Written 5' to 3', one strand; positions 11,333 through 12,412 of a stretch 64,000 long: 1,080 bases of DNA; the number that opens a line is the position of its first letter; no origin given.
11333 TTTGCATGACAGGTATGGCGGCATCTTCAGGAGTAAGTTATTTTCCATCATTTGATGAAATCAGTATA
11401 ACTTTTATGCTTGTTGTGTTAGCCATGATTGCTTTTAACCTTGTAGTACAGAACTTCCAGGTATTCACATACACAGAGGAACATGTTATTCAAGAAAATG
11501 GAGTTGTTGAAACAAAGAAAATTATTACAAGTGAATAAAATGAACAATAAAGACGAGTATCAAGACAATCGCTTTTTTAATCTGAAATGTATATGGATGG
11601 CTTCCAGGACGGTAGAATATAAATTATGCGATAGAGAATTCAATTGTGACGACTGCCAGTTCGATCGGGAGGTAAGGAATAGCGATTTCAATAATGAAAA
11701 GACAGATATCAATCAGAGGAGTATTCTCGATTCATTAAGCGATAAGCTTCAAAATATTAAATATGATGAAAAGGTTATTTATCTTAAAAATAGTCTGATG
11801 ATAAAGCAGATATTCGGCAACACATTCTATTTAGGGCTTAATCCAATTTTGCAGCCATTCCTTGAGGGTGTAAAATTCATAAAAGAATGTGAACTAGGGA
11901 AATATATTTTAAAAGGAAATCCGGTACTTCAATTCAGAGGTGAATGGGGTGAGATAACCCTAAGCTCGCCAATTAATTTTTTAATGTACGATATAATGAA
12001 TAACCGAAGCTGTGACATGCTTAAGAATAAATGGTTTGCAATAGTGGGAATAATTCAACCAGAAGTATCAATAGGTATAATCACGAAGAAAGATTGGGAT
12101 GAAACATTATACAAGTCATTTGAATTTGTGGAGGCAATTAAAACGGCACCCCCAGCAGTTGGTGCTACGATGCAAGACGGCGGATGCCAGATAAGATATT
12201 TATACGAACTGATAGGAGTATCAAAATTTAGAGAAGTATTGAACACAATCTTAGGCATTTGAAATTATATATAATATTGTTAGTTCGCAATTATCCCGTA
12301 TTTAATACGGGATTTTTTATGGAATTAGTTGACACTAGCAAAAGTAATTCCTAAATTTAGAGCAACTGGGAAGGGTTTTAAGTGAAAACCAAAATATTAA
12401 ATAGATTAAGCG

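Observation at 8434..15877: Orphan NrfC/NrfD-type membrane redox module with three unusual partners, under a dedicated heme-sensor kinase and sigma-54 activator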

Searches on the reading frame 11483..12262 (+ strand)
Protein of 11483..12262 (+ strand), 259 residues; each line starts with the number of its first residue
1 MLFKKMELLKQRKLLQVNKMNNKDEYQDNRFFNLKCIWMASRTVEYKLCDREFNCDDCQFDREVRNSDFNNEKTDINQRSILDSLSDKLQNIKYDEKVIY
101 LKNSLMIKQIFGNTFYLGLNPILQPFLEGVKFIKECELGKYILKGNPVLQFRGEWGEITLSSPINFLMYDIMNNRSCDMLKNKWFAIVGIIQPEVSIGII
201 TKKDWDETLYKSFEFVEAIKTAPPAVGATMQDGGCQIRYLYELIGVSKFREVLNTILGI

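Call 3: search_protein_families(library=pfam, proteins=[window:11483-12262:+], max_evalue=0.01)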
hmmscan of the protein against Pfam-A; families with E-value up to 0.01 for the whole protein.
window:11483-12262:+ (259 aa): 0 families

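Call 4: search_protein_families(library=ncbifam, proteins=[window:11483-12262:+], max_evalue=0.01)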
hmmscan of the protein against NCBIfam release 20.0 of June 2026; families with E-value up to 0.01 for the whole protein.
window:11483-12262:+ (259 aa): 0 families

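Call 7: find_homologous_proteins(query=window:11540-12262:+, max_evalue=0.001)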
Query window:11540-12262:+ (240 aa): 55 proteins with E <= 0.001 among 308 candidates.
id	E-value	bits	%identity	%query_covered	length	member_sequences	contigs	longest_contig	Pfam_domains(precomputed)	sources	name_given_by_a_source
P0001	4.6e-153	526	96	100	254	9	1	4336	-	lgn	-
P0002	5.4e-129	447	80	99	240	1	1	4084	-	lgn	-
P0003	3.9e-119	415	71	99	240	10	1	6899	-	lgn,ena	-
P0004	2.2e-105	370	71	92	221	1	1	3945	-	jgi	jgi:hypothetical protein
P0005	3.5e-86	307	55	96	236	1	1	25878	-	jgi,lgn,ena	-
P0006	1.2e-85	305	55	95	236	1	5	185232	-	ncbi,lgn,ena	-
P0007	9.2e-76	273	50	97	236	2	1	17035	-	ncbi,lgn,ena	-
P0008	7.5e-74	266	48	95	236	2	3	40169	-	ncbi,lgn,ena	-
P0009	3.1e-73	264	50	99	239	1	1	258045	-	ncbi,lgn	-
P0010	7.7e-73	263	49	99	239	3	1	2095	-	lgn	-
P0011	1.4e-72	262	49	99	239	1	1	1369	-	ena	-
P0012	2.7e-71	258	47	99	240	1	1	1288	-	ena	-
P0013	5.4e-70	254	46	100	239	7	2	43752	-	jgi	jgi:hypothetical protein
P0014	8.4e-70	253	49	99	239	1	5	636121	-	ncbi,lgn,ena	-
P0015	1.0e-69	253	47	99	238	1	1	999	-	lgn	-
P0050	1.0e-38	151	34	94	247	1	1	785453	-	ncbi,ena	-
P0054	1.9e-7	49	23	93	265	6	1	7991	PF01597.26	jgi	jgi:glycine cleavage system H protein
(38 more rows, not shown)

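Call 8: find_encoding_contigs(protein=P0050, flank=10000, max_places=2)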
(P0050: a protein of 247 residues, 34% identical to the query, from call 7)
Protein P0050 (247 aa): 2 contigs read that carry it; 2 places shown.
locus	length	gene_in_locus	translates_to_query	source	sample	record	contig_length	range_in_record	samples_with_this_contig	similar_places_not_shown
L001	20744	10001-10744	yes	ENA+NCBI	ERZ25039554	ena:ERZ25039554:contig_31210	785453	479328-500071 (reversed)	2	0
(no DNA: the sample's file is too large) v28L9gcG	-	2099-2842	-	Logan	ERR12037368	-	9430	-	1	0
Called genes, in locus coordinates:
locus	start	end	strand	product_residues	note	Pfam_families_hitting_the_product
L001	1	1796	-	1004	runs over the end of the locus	PF00989:PAS, PF08448:PAS_4, PF13426:PAS_9, PF13426:PAS_9, PF08447:PAS_3, PF00989:PAS, PF13188:PAS_8, PF13426:PAS_9, +18 more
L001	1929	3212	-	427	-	-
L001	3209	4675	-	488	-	PF00282:Pyridoxal_deC, PF01212:Beta_elim_lyase (weak)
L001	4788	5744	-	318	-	PF09924:LPG_synthase_C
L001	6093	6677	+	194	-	PF02630:SCO1-SenC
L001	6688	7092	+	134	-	PF04314:LpqE-like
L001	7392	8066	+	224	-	PF01597:GCV_H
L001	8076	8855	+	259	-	PF13187:Fer4_9 (weak), PF13247:Fer4_11, PF12838:Fer4_7 (weak), PF00037:Fer4 (weak), PF12797:Fer4_2 (weak), PF12837:Fer4_6 (weak), PF13237:Fer4_10, PF13187:Fer4_9 (weak), +1 more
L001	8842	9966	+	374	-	PF03916:NrfD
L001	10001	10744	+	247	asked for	-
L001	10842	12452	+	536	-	PF21563:Mcp40H-20_sensor (faint), PF00672:HAMP, PF00512:HisKA, PF02518:HATPase_c, PF14501:HATPase_c_5 (weak)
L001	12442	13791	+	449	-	PF00072:Response_reg, PF00158:Sigma54_activat, PF14532:Sigma54_activ_2, PF00004:AAA (weak), PF07728:AAA_5, PF25601:AAA_lid_14, PF02954:HTH_8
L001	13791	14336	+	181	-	PF07998:Peptidase_M54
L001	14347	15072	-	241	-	PF01569:PAP2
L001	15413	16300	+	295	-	PF01012:ETF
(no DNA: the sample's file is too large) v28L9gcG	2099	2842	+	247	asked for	-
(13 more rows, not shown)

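Call 9: find_encoding_contigs(protein=P0054, flank=10000, max_places=2)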
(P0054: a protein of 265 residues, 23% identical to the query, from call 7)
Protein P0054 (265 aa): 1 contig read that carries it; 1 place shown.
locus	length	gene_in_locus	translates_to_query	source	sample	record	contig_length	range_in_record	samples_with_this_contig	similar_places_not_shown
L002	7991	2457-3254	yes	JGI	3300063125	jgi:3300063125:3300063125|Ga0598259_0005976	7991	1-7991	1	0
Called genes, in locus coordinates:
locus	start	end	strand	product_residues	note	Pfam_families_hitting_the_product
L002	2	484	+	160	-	?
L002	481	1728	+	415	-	PF03916:NrfD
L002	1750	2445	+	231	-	PF01597:GCV_H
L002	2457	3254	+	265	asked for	PF01597:GCV_H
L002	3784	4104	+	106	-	-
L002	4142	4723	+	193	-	PF01597:GCV_H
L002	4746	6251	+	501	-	PF01597:GCV_H, PF00512:HisKA, PF02518:HATPase_c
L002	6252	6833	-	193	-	PF07998:Peptidase_M54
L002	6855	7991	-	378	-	?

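Call 15: find_related_loci(query=A1, collection=genome_contigs, flank=9000)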
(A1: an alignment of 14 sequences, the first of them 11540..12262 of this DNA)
Query A1 (240 aa) in genome_contigs; peptide patterns used: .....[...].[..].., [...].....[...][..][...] (x = any residue, [..] = any of these).
419 stretches matched a pattern; 377 encode a relative of the query (tblastn E <= 1e-3); the best 80 are kept; 80 distinct loci.
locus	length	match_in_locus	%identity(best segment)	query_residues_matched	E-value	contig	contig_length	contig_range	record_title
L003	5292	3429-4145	69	1-239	2e-116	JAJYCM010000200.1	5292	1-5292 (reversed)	MAG: Bacteroidetes bacterium isolate BP9.bin49 NODE_35057_length_5292_cov_1.664279, whole genome shotgun sequence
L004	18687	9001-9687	55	10-238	2e-88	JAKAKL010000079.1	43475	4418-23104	MAG: Bacteroidetes bacterium isolate WY4.bin70 NODE_969_length_43475_cov_2.458522, whole genome shotgun sequence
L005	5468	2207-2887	48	12-238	3e-77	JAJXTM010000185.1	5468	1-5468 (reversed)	MAG: Bacteroidetes bacterium isolate BP4.bin52 NODE_23352_length_5468_cov_2.955252, whole genome shotgun sequence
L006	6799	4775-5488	44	1-238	3e-74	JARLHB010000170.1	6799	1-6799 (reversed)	MAG: Ignavibacteriaceae bacterium isolate MAG_BO79 MetaBAT2_Bin_79_Oxic_k141_816155, whole genome shotgun sequence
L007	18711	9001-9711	49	1-237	3e-73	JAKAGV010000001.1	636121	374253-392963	MAG: Bacteroidetes bacterium isolate WY2.bin67 NODE_4_length_636121_cov_17.659300, whole genome shotgun sequence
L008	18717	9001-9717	44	1-239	2e-72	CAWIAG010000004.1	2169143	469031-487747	MAG: uncultured Ignavibacteriales bacterium isolate MFD02138.bin.1.26 genome assembly, contig: contig_7290, whole genome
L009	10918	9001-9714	47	1-238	4e-72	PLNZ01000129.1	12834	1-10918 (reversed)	MAG: Ignavibacteriales bacterium isolate fen_1297 73.20120800_E1D.52_contig_56392, whole genome shotgun sequence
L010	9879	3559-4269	45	1-237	2e-70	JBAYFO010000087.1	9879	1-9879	MAG: Ignavibacteriaceae bacterium isolate SO_2016_GW1_103 scaffold12614_OW334_2016, whole genome shotgun sequence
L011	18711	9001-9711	45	1-237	5e-70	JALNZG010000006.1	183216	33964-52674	MAG: Ignavibacteriaceae bacterium isolate SO_2017_GW3 bin 6 scaffold_101_c1_OW296A_2017, whole genome shotgun sequence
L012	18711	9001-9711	46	1-238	5e-69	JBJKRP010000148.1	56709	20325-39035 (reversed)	MAG: Ignavibacteriaceae bacterium isolate Bin_61 S1Ck127_2186133_flag_0_multi_7.9036_len_56709, whole genome shotgun seq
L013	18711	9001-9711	44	1-237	1e-67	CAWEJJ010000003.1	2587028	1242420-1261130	MAG: uncultured Ignavibacteriaceae bacterium isolate MFD05942.bin.2.261 genome assembly, contig: contig_15632, whole gen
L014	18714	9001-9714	44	1-238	3e-67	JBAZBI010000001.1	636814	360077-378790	MAG: Ignavibacteriaceae bacterium isolate SO_2017_GW1_109 NODE_71_length_636814_cov_4.195336_OW334_2017, whole genome sh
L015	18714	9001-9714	43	1-238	2e-66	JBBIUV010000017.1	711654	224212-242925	MAG: Ignavibacteria bacterium isolate QH1S170213_bin_61 NODE_3_length_711654_cov_8.93708, whole genome shotgun sequence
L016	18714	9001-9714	42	1-238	2e-66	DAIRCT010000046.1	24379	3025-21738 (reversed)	MAG TPA_asm: Ignavibacteriaceae bacterium isolate CTOTU2299 NODE_948_length_24379_cov_8.602491, whole genome shotgun seq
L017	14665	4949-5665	43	1-239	4e-66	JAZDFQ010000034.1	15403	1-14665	MAG: Ignavibacteriota bacterium isolate MEGAHIT-group-0.214 k141_10884752, whole genome shotgun sequence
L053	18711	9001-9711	33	8-238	5e-48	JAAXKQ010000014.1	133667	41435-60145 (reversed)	MAG: Ignavibacteria bacterium isolate bin-C14 NODE_41_length_133667_cov_19.754940, whole genome shotgun sequence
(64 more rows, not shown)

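Call 22: predict_structure(alignment_id=A1)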
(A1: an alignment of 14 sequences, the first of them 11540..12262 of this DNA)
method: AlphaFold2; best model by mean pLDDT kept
length: 240 residues; sequences in the alignment: 14
mean_pLDDT: 73.2   pTM: 0.64
mean pLDDT of the five models: 73.2, 73.1, 72.7, 72.6, 71.3
residues with pLDDT >= 90: 56; 70-90: 94; 50-70: 46; < 50: 44
segments of 3 or more residues with pLDDT < 50: 1-14, 20-27, 45-58, 156-158, 208-210
pLDDT, mean of each block of 10 residues (from residue 1): 39 52 49 60 46 41 85 91 91 86 87 84 89 89 89 57 74 83 93 88 56 61 84 82
secondary structure, 60 per line:
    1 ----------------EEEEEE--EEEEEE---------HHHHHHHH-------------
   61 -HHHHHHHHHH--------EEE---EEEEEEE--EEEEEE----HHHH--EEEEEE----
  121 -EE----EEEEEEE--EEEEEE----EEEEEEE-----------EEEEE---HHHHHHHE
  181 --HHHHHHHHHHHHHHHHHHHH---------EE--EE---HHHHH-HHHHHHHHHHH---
elements in order: E17-22 E25-30 H40-47 H62-71 E80-82 E86-92 E95-100 H105-108 E111-116 E128-134 E137-142 E147-153 E165-169 H173-179 H183-202 H221-225 H227-237

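Call 24: search_protein_representatives(alignment_id=A1)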
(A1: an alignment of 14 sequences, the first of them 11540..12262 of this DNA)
Query: 14 sequences, 240 profile positions. Proteins with E-value up to 0.001 (for the whole library): 1398; up to 1e-10: 631; up to 1e-30: 116. The best 150 are listed.
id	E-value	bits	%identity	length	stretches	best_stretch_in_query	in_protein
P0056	2.3e-87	308.6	-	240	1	1-238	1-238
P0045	5.9e-85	300.7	-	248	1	1-239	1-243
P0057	5.3e-77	274.7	-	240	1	1-238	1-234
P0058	2.0e-76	272.8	-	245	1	1-238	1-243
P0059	7.1e-71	254.6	-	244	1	5-237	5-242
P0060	4.1e-67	242.3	-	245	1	1-238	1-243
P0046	8.2e-67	241.3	-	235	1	8-239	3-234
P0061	5.1e-66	238.7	-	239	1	7-238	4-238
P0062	1.6e-65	237.1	-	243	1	1-238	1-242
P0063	9.6e-65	234.5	-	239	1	10-239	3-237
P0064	1.6e-64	233.8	-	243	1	1-238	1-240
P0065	8.2e-64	231.5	-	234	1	10-236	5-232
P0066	2.0e-63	230.2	-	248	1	5-239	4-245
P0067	1.6e-62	227.3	-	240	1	1-238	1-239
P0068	2.0e-62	227.0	-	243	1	6-239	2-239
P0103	8.3e-47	175.8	-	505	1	3-238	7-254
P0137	1.3e-33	132.6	-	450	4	11-49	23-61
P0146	3.6e-32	127.9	-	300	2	10-218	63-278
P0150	5.4e-32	127.3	-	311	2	11-230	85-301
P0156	1.2e-31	126.2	-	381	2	13-218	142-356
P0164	5.6e-31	124.0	-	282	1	7-238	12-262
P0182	3.1e-29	118.3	-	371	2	13-235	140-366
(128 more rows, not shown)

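Call 26: fold_search(model_id=the predicted structure, library=pdb)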
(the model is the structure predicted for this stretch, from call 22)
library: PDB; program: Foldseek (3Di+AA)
matches with E <= 10: 467; with E <= 0.001: 19
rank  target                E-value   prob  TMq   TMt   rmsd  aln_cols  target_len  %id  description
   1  1htp                  1.0e-05  1.00  0.44  0.75   2.9       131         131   14  REFINED STRUCTURES AT 2 ANGSTROMS AND 2.2 ANGSTROMS OF THE TWO FORMS OF THE H-PROTEIN, A LIPOAMIDE-CONTAINING PROTEIN OF (released 1995-03-31)
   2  2edg_MODEL_1_A        1.2e-05  1.00  0.40  0.70   4.9       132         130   14  Solution structure of the GCV_H domain from mouse glycine (released 2007-08-14)
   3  1onl_A                1.8e-05  1.00  0.42  0.74   3.1       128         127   13  Crystal structure of Thermus thermophilus HB8 H-protein of the glycine cleavage system (released 2003-08-26)
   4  3a8i_E                2.0e-05  1.00  0.42  0.75   2.8       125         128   13  Crystal Structure of ET-EHred-5-CH3-THF complex (released 2010-04-07)
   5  3klr                  2.5e-05  1.00  0.39  0.70   3.9       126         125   14  Bovine H-protein at 0.88 angstrom resolution (released 2010-06-09)
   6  3a7a_B                3.8e-05  1.00  0.43  0.76   2.9       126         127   13  Crystal structure of E. coli lipoate-protein ligase A in complex with octyl-amp and apoH-protein (released 2010-01-19)
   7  8ugo_E                4.8e-05  1.00  0.39  0.71   3.9       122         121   12  Structure of the complex between Human LIAS and H-protein in the presence of 5'-deoxyadenosine (released 2025-07-09)
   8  9c19_D                7.1e-05  1.00  0.39  0.70   3.9       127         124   13  Structure of human LIAS (released 2025-07-09)
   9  3a8j_E                1.4e-04  1.00  0.42  0.75   2.8       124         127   13  Crystal Structure of ET-EHred complex (released 2010-04-07)
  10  3ab9                  1.6e-04  1.00  0.42  0.75   3.0       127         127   13  Crystal Structure of lipoylated E. coli H-protein (reduced form) (released 2010-04-07)
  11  3hgb                  1.8e-04  1.00  0.40  0.67   3.6       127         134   12  Crystal structure of glycine cleavage system protein H from Mycobacterium tuberculosis (released 2009-05-26)
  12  9c19_E                1.8e-04  1.00  0.40  0.71   3.8       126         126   12  Structure of human LIAS (released 2025-07-09)
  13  8ugo_C                1.9e-04  1.00  0.38  0.66   4.1       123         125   13  Structure of the complex between Human LIAS and H-protein in the presence of 5'-deoxyadenosine (released 2025-07-09)
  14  3ift                  2.2e-04  1.00  0.37  0.62   5.1       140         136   11  Crystal structure of glycine cleavage system protein H from Mycobacterium tuberculosis, using X-rays from the Compact Li (released 2009-08-11)
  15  3a8k_E                2.4e-04  1.00  0.42  0.76   3.0       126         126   13  Crystal Structure of ETD97N-EHred complex (released 2010-04-07)
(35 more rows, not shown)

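Call 28: find_homologous_proteins(query=A2, max_evalue=0.00001)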
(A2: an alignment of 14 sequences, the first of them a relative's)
Query A2 (14 sequences) (282 aa, profile of the alignment): 243 proteins with E <= 0.00001 among 8000 candidates; the best 120 are listed.
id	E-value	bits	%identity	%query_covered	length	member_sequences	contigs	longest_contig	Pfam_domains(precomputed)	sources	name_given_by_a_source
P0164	1.9e-82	295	100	100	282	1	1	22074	PF01597.26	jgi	jgi:glycine cleavage system H lipoate-binding protein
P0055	2.1e-80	288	35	85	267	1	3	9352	PF01597.26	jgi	jgi:glycine cleavage system H protein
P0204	7.5e-78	280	34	88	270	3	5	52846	PF01597.26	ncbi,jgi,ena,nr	ncbi:MAG: hypothetical protein D4R93_04475 [Deltaproteobacteria bacterium]|nr:MAG: hypothetical prot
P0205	1.1e-73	266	34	90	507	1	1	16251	PF01597.26,PF02518.32,PF00512.32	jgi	jgi:signal transduction histidine kinase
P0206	6.6e-73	264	31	90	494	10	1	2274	PF01597.26,PF02518.32,PF00512.32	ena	-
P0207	2.7e-72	262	44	95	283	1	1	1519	PF01597.26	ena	-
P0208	3.4e-70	255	35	89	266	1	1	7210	PF01597.26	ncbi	-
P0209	4.7e-70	254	31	88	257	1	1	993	PF01597.26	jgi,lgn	-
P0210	1.3e-69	253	34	88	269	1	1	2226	PF01597.26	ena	-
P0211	3.7e-69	251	48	89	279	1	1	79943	PF01597.26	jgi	jgi:glycine cleavage system H lipoate-binding protein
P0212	4.0e-69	251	34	90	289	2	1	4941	PF01597.26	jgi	jgi:glycine cleavage system H protein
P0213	4.3e-68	248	44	90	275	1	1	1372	PF01597.26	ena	-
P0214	5.6e-68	247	43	95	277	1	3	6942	PF01597.26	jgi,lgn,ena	-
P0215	1.0e-67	246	44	89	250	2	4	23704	PF01597.26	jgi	jgi:glycine cleavage system H lipoate-binding protein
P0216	1.4e-67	246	45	93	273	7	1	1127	PF01597.26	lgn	-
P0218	4.5e-67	244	33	85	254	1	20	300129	PF01597.26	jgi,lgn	jgi:glycine cleavage system H protein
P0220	5.7e-67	244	44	91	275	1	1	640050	PF01597.26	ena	-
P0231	5.5e-66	241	43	95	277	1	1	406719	PF01597.26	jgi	jgi:glycine cleavage system H lipoate-binding protein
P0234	1.4e-65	239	47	87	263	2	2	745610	PF01597.26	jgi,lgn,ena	-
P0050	4.6e-64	234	22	93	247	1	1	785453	-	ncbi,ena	-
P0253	1.1e-60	223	31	87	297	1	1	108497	PF01597.26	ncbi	-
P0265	5.5e-58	215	42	81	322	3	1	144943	PF01597.26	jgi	-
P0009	3.1e-49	186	22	86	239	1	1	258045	-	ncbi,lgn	-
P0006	8.9e-49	184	27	87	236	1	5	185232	-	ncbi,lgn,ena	-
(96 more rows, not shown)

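Call 29: find_encoding_contigs(protein=P0234, flank=10000, max_places=1)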
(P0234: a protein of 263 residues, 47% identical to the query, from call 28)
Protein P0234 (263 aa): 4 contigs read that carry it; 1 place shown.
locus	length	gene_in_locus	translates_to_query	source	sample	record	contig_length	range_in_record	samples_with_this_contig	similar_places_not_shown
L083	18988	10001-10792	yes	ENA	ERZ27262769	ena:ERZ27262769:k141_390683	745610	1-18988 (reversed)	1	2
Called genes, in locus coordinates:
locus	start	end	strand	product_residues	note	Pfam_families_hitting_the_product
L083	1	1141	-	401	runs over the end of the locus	-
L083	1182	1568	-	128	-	-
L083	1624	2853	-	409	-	-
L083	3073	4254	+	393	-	PF00486:Trans_reg_C, PF26550:Tricorn_2nd, PF23381:Beta-prop_IFT122_1st, PF26550:Tricorn_2nd, PF25174:Beta-prop_THOC3 (weak), PF00930:DPPIV_N (weak), PF26549:Tricorn_N, PF07676:PD40, +2 more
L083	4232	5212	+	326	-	-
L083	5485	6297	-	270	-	PF00528:BPD_transp_1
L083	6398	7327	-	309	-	PF19300:BPD_transp_1_N, PF00528:BPD_transp_1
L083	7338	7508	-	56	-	-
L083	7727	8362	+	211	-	PF00440:TetR_N, PF17932:TetR_C_24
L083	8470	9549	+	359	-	PF12697:Abhydrolase_6 (faint)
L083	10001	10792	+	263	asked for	PF01597:GCV_H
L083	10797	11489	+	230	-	PF01597:GCV_H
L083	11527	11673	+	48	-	-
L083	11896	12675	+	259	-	PF12838:Fer4_7 (weak), PF13237:Fer4_10 (weak), PF13247:Fer4_11, PF12838:Fer4_7 (weak), PF00037:Fer4, PF12797:Fer4_2 (weak), PF12837:Fer4_6 (weak), PF13237:Fer4_10 (weak), +4 more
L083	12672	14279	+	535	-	PF03916:NrfD, PF14522:Cytochrome_C7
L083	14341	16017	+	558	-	PF21563:Mcp40H-20_sensor (faint), PF00672:HAMP, PF00512:HisKA, PF02518:HATPase_c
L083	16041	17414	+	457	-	PF00072:Response_reg, PF01078:Mg_chelatase (faint), PF00158:Sigma54_activat, PF14532:Sigma54_activ_2, PF07728:AAA_5, PF25601:AAA_lid_14, PF02954:HTH_8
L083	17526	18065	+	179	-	PF07998:Peptidase_M54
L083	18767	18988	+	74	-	?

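Call 30: find_encoding_contigs(protein=P0204, flank=10000, max_places=1)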
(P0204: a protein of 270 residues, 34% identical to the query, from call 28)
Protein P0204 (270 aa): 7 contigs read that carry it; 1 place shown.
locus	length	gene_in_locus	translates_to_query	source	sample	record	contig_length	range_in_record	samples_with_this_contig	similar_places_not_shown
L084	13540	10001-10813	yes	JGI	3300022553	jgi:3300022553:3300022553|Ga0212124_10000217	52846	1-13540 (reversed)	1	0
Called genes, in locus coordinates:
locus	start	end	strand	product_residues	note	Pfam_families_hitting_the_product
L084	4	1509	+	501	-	PF01970:TctA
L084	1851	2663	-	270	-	PF02195:ParB_N, PF17762:HTH_ParB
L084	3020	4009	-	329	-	PF01336:tRNA_anti-codon (weak), PF01966:HD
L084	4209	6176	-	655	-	PF00009:GTP_EFTU, PF03144:GTP_EFTU_D2, PF25461:Beta-barrel_SelB, PF09106:WHD_2nd_SelB, PF09107:WHD_3rd_SelB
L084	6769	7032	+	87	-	-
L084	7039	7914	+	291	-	PF13187:Fer4_9 (faint), PF25160:LdpA_Fe-S-bd (faint), PF00037:Fer4 (faint), PF12797:Fer4_2 (faint), PF12837:Fer4_6 (faint), PF12838:Fer4_7 (weak), PF13237:Fer4_10 (faint), PF13247:Fer4_11, +1 more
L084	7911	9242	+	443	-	PF03916:NrfD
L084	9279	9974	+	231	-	PF28260:DVU_0533 (weak), PF01597:GCV_H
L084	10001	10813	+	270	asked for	PF01597:GCV_H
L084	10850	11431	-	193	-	PF07998:Peptidase_M54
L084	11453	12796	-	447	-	PF00072:Response_reg, PF00158:Sigma54_activat, PF14532:Sigma54_activ_2, PF07724:AAA_2 (faint), PF07728:AAA_5, PF25601:AAA_lid_14, PF02954:HTH_8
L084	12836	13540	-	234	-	?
